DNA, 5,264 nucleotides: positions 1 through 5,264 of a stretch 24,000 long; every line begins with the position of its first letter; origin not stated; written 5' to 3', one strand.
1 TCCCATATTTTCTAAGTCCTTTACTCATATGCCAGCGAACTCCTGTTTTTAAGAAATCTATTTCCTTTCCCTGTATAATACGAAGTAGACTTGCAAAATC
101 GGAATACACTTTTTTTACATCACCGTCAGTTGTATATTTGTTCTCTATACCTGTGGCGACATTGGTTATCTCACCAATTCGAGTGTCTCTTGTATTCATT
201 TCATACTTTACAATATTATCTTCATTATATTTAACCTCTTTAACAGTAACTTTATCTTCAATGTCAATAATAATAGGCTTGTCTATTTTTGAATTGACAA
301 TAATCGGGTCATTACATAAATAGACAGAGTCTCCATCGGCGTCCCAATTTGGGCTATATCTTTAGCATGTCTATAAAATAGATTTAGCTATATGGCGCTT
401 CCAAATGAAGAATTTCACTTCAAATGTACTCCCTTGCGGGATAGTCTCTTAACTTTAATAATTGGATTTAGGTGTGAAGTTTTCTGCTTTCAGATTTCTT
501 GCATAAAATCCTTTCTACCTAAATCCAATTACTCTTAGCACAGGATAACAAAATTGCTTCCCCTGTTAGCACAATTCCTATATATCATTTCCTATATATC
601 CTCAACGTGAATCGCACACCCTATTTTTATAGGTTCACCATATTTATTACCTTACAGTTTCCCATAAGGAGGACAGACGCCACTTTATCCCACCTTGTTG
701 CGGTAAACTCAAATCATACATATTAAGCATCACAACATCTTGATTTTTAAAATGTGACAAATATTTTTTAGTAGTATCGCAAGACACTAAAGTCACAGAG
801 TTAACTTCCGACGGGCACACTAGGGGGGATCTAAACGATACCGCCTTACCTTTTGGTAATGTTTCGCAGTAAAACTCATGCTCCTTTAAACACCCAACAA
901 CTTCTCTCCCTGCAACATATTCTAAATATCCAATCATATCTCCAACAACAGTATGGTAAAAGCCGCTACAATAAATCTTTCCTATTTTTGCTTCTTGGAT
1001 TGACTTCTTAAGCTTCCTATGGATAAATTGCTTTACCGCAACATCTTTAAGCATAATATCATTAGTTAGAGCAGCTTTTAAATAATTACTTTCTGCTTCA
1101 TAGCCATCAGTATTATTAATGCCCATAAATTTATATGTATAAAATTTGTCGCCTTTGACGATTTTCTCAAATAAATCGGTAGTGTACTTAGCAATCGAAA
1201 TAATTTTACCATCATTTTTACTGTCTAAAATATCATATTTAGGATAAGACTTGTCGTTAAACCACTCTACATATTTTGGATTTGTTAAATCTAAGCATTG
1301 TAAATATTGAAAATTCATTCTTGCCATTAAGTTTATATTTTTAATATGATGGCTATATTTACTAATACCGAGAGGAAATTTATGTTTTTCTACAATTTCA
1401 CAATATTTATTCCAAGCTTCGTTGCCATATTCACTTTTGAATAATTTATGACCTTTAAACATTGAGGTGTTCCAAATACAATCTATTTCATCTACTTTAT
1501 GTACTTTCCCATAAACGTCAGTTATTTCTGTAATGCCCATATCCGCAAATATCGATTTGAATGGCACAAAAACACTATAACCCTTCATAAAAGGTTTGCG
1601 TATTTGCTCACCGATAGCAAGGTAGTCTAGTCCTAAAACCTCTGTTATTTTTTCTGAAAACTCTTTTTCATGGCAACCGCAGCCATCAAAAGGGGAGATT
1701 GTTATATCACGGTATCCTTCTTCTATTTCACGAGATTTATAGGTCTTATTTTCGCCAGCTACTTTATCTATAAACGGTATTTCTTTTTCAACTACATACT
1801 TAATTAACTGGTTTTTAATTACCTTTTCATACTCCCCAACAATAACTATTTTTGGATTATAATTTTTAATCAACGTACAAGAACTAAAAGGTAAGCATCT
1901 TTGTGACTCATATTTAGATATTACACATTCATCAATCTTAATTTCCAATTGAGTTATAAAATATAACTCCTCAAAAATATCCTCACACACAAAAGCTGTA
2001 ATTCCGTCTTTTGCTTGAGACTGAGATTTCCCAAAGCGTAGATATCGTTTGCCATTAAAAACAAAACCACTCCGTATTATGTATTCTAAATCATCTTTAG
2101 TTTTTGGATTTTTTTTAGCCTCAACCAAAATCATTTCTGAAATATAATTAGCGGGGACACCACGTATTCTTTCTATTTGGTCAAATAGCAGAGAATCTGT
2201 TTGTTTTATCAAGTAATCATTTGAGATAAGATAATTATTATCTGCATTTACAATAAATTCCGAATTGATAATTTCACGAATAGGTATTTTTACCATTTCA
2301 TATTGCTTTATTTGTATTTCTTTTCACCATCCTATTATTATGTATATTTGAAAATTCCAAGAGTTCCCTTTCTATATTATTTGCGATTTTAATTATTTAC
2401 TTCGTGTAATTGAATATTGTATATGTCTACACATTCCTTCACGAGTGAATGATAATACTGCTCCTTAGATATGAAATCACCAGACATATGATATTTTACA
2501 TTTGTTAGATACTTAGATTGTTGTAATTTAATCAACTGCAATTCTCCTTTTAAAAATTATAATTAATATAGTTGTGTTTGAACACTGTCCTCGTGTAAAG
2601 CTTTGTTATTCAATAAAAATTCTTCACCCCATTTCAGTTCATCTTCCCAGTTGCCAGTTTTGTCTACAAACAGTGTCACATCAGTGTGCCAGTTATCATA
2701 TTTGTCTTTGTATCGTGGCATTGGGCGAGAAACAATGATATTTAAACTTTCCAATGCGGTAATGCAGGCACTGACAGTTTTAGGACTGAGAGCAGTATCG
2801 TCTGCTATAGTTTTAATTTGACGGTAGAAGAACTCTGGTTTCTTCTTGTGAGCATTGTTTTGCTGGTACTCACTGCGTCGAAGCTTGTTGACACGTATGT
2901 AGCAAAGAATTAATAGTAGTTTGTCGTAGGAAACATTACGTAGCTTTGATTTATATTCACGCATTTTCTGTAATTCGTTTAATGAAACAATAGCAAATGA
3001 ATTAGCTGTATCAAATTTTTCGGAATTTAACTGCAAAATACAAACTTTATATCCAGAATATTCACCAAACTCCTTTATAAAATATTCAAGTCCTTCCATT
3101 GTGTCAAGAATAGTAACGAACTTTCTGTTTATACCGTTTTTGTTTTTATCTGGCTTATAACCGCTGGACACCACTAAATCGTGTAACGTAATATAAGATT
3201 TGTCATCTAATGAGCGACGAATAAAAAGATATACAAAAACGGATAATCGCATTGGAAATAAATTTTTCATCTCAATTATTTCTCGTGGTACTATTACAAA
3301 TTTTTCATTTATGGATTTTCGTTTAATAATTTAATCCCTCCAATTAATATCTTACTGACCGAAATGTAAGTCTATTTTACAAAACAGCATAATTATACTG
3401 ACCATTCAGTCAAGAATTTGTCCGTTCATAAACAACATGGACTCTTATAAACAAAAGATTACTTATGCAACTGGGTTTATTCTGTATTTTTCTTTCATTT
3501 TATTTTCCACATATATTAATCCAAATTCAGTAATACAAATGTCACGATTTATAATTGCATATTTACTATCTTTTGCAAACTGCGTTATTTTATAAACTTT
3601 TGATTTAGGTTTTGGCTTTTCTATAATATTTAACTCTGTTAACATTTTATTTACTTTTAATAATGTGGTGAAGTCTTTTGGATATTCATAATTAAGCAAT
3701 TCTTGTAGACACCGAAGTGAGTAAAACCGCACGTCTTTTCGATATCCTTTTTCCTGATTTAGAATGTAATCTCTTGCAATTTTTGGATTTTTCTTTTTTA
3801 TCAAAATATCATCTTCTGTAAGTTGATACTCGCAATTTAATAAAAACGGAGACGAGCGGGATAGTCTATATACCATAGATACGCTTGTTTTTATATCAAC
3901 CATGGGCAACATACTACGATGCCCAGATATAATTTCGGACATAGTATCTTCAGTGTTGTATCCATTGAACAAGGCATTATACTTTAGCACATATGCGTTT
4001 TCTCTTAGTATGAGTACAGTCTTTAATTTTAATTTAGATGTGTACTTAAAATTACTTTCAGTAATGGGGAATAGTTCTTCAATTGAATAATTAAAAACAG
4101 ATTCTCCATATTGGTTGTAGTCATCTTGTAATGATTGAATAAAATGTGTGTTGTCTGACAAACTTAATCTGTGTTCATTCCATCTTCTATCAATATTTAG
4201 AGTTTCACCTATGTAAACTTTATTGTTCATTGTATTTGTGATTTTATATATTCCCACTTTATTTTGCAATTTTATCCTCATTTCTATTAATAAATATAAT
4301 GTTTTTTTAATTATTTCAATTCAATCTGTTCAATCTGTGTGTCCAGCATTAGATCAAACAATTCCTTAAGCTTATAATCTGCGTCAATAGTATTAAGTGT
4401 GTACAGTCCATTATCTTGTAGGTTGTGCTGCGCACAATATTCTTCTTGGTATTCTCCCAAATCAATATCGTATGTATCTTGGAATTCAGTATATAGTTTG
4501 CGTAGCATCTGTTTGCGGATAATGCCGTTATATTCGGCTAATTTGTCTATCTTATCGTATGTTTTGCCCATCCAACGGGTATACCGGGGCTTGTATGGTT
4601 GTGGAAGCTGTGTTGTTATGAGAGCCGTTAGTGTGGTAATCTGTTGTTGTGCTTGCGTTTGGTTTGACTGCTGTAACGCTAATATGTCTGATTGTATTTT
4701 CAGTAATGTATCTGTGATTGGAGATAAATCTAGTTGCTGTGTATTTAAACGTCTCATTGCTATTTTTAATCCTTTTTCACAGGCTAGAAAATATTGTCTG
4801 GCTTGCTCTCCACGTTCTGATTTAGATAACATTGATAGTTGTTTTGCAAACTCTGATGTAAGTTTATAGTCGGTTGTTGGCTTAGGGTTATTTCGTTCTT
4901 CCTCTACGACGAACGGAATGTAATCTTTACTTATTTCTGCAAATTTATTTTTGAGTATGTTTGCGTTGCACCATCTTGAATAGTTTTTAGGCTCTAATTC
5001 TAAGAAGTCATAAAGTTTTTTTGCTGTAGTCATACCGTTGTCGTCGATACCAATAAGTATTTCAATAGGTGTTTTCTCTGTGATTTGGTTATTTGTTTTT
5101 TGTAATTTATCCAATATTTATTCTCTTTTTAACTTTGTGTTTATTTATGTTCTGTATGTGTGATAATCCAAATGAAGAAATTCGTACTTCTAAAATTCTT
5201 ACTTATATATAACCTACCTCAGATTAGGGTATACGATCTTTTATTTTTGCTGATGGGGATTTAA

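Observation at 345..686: ORF-less group I intron inserted exactly in the GG-DxDGD catalytic motif of a phage RNA polymerase gene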

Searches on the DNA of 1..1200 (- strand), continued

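Call 24: get_annotated_region(hit=H36, flank=2500)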
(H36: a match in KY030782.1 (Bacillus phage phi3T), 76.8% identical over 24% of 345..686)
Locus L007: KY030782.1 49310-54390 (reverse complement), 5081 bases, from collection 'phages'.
description: Bacillus phage phi3T, complete genome.
organism: Bacillus phage phi3T (NCBI taxid 10736)
taxonomy: Viruses; Duplodnaviria; Heunggongvirae; Uroviricota; Caudoviricetes; Spbetavirus
host: Bacillus subtilis str. 168; source: -; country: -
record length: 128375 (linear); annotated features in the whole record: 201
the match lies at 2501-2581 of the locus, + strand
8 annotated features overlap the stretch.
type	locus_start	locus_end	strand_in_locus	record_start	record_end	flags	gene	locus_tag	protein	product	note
CDS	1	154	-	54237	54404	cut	-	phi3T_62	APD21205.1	hypothetical protein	phi3T_62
CDS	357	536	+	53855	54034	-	-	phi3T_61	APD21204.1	hypothetical protein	phi3T_61; similar to SPbeta: NP_046616.1_64|yonP|hypothetical_protein, eval 2E-23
CDS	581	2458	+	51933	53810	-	-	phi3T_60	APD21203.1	hypothetical protein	phi3T_60; similar to SPbeta: NP_046615.1_63|yonO|hypothetical_protein, eval 0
CDS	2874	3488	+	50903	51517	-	-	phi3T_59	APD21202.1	hypothetical protein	phi3T_59; similar to SPbeta: NP_046615.1_63|yonO|hypothetical_protein, eval 1E-91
CDS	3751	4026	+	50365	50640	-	-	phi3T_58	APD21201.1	nucleoid DNA-binding protein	phi3T_58; similar to SPbeta: NP_046614.1_62|yonN|histone-like_prokaryotic_DNA- binding_protein_family; COG0776, HimA, ...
CDS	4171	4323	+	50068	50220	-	-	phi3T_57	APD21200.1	hypothetical protein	phi3T_57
CDS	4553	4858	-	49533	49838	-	-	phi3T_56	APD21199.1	hypothetical protein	phi3T_56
CDS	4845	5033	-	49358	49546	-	-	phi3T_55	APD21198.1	hypothetical protein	phi3T_55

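Call 25: get_annotated_region(hit=H35, flank=2500)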
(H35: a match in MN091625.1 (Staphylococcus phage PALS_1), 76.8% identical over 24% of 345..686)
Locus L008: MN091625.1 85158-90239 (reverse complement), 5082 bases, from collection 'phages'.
description: Staphylococcus phage PALS_1, complete genome.
organism: Staphylococcus phage PALS_1 (NCBI taxid 2591343)
taxonomy: Viruses; Duplodnaviria; Heunggongvirae; Uroviricota; Caudoviricetes; Herelleviridae; Twortvirinae
host: Staphylococcus aureus; source: animal infection; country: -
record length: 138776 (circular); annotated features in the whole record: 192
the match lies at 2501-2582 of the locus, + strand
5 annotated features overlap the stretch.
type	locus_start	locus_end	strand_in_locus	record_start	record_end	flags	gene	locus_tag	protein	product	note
CDS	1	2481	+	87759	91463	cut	-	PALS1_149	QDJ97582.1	DNA polymerase I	-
CDS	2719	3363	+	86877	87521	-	-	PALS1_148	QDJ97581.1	hypothetical protein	-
CDS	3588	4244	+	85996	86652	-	-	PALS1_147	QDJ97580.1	DNA polymerase I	-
CDS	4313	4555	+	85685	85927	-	-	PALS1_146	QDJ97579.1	hypothetical protein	-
CDS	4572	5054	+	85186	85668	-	-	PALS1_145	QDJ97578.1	hypothetical protein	-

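Call 69: search_rna_families(sources=[L002, L003, L007, L029, L041, L022, L006], threshold=gathering)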
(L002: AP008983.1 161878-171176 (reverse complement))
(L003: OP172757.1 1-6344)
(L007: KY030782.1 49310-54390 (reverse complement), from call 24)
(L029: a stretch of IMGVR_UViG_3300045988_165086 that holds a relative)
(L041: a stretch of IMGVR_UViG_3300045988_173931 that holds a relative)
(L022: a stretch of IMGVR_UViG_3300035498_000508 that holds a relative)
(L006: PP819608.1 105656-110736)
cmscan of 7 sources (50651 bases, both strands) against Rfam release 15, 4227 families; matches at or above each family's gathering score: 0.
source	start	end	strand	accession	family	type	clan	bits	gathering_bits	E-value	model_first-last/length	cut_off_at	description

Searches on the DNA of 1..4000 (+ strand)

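Call 8: search_dna_similar(query=window:1-4000:+, collection=phages, mode=near, max_rows=20)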
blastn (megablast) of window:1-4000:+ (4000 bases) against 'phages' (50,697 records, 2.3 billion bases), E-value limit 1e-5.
No match.

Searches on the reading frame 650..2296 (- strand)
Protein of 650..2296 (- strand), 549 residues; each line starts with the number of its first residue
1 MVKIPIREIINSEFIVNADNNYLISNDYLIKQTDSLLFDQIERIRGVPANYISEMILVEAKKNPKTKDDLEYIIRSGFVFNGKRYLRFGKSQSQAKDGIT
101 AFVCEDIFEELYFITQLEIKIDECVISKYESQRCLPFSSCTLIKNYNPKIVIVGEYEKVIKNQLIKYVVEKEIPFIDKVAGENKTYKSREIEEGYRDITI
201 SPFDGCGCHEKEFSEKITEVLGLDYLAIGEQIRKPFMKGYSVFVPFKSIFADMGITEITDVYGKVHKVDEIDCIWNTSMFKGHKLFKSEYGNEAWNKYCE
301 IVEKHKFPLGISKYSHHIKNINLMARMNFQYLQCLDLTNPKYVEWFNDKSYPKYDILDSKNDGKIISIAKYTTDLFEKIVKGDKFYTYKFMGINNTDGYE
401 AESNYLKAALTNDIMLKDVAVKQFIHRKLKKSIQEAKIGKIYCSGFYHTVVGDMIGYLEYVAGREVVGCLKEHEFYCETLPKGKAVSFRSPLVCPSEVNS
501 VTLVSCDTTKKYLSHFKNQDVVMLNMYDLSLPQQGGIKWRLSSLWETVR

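Call 54: find_encoding_contigs(protein=window:650-2296:-, flank=6000, max_places=6)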
Protein window:650-2296:- (549 aa): 3 contigs read that carry it; 3 places shown.
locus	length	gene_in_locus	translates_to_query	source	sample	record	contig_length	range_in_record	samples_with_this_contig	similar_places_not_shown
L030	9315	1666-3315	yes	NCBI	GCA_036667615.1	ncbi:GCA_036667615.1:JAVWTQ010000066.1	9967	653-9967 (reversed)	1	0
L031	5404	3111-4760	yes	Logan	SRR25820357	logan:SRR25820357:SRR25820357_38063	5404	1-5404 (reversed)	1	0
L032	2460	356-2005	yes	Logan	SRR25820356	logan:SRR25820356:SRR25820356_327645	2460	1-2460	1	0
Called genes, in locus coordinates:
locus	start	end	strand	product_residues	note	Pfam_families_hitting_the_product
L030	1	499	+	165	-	?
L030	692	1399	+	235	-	-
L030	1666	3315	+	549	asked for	-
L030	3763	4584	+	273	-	-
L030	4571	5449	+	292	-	-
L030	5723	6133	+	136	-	PF01797:Y1_Tnp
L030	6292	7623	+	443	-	-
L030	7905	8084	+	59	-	-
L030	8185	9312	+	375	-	PF27386:YonJ_N (faint), PF27387:YonJ_CC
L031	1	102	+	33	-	?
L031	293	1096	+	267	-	PF08346:AntA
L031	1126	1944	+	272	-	PF01541:GIY-YIG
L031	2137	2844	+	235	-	-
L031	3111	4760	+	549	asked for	-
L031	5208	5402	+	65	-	?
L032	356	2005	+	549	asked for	-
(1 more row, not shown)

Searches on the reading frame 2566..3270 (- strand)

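Call 55: search_protein_families(library=phrogs, proteins=[window:2566-3270:-], max_evalue=0.001)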
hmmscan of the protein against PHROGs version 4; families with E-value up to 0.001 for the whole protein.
window:2566-3270:- (235 aa): 4 families
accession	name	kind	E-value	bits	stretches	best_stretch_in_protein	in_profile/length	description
phrog_1835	-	DNA, RNA and nucleotide metabolism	4.5e-05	23.9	1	148-190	66-108/301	HTH DNA binding protein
phrog_428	-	DNA, RNA and nucleotide metabolism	5.3e-05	23.6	1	117-186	101-164/455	replication initiation protein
phrog_678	-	DNA, RNA and nucleotide metabolism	0.00011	22.9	1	106-183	66-119/346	replication initiation O-like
phrog_8102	-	DNA, RNA and nucleotide metabolism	0.00085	19.5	0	139-193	48-106/337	replication initiation protein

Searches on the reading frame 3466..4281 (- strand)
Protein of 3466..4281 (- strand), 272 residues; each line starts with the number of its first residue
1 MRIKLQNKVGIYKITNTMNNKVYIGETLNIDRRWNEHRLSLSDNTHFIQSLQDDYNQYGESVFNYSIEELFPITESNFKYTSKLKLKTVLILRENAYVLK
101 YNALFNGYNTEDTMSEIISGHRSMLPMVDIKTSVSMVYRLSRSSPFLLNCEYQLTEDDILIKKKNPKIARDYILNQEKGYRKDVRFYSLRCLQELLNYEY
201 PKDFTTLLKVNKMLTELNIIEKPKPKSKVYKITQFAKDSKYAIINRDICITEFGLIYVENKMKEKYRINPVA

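Call 55: search_protein_families(library=phrogs, proteins=[window:3466-4281:-], max_evalue=0.001)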
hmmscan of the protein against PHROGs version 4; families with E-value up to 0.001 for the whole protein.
window:3466-4281:- (272 aa): 4 families
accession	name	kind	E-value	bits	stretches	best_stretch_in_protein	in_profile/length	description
phrog_7168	-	DNA, RNA and nucleotide metabolism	1.1e-14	55.6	1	10-112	3-95/284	homing endonuclease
phrog_5123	-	DNA, RNA and nucleotide metabolism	3.9e-09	37.6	1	9-104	2-89/152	homing endonuclease with GIY-YIG motif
phrog_314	-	DNA, RNA and nucleotide metabolism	3.9e-09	37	1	7-110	177-262/574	homing endonuclease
phrog_19446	-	DNA, RNA and nucleotide metabolism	1.2e-06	29.3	1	11-68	4-59/254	homing endonuclease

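Call 64: search_protein_families(library=pfam, proteins=[window:3466-4281:-], max_evalue=0.01)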
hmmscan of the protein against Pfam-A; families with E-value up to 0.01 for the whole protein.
window:3466-4281:- (272 aa): 1 family
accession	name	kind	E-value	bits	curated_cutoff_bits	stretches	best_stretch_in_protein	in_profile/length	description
PF01541.30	GIY-YIG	-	8.3e-08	32.9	22.6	1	9-71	2-55/78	GIY-YIG catalytic domain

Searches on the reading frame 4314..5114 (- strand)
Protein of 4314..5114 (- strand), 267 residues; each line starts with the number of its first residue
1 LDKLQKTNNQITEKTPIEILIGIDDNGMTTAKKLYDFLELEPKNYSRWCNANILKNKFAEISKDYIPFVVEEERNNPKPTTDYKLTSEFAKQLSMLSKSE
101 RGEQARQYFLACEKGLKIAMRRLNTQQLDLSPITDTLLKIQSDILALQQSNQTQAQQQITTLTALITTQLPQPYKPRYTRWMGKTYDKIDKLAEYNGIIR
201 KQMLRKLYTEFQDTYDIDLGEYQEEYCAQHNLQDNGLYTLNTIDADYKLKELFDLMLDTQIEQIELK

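Call 55: search_protein_families(library=phrogs, proteins=[window:4314-5114:-], max_evalue=0.001)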
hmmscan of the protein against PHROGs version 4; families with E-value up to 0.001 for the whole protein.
window:4314-5114:- (267 aa): 5 families
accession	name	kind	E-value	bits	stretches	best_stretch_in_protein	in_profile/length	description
phrog_5817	-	transcription regulation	3.7e-20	73.8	1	29-160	27-152/210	anti-repressor Ant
phrog_373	-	transcription regulation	2.6e-19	70.8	1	3-219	78-287/373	anti-repressor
phrog_377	-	transcription regulation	1.1e-13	52.6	1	29-161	21-147/213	anti-repressor Ant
phrog_14211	-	transcription regulation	1.1e-10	42.4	1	78-121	93-136/234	anti-repressor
phrog_63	-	transcription regulation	1.6e-06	28.7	1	6-133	110-226/431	anti-repressor Ant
